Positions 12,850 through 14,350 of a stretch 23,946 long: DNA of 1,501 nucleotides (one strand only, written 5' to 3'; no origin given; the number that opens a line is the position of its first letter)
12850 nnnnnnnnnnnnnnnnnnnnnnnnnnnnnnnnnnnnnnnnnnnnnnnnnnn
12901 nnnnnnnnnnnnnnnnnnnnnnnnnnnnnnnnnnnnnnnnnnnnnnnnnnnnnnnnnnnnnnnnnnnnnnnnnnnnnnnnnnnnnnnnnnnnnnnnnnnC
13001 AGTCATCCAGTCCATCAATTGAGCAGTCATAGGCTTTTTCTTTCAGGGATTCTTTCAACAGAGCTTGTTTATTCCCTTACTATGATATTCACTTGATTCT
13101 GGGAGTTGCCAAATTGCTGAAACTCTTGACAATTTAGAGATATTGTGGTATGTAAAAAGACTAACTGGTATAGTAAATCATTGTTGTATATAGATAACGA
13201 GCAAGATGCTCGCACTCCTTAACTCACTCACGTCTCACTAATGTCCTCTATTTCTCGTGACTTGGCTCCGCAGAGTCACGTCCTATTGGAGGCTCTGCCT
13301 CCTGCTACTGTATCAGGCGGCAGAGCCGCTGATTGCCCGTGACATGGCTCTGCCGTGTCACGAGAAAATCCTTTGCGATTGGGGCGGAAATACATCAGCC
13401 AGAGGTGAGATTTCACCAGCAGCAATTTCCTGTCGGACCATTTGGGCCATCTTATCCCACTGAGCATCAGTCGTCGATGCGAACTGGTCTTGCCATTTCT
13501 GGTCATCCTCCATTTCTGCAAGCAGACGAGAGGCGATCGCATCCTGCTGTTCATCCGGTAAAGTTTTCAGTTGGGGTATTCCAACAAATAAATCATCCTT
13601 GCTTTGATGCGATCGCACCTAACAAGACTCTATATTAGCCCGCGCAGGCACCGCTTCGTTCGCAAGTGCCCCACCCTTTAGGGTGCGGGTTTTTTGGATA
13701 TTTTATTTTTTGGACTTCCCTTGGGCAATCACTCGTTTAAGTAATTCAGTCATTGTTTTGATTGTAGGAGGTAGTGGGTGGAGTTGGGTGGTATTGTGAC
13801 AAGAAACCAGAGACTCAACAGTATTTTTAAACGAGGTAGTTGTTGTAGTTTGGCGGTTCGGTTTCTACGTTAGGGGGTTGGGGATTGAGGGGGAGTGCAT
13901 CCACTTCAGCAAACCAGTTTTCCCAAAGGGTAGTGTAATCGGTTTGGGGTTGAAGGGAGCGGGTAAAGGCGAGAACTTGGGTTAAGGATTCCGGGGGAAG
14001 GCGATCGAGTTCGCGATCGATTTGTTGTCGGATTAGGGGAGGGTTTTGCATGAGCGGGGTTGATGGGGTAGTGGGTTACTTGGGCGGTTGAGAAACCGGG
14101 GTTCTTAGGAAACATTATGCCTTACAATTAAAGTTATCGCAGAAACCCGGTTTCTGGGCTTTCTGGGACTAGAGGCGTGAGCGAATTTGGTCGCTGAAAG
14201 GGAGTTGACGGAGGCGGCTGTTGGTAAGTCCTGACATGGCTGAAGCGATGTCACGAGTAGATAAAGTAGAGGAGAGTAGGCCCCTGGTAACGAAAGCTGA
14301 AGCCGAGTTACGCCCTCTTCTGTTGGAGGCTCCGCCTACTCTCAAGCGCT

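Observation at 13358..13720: Second MITE copy supplies the start codon and first ~15 codons of a small antitoxin-like ORF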

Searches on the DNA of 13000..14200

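Call 16: search_rna_families(source=window, start=13000, end=14200, threshold=evalue, max_evalue=1)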
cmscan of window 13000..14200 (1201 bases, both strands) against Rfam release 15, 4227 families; matches with E-value up to 1: 0.
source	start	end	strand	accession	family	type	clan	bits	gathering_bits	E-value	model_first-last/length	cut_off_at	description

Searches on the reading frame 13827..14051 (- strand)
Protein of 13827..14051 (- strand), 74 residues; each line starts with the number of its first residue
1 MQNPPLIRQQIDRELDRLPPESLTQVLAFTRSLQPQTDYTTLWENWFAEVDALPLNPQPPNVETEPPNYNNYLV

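Call 9: search_protein_families(library=pfam, proteins=[window:13827-14051:-], max_evalue=0.1)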
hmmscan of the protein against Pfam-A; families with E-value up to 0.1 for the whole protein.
window:13827-14051:- (74 aa): 0 families

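Call 22: search_protein_families(library=ncbifam, proteins=[window:13827-14051:-], max_evalue=0.1)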
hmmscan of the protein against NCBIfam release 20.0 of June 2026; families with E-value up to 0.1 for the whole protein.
window:13827-14051:- (74 aa): 1 family
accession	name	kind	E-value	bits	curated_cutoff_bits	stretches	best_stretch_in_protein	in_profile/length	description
TIGR03365.1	Bsubt_queE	equivalog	0.019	14.5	206.1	1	41-65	110-134/238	7-carboxy-7-deazaguanine synthase QueE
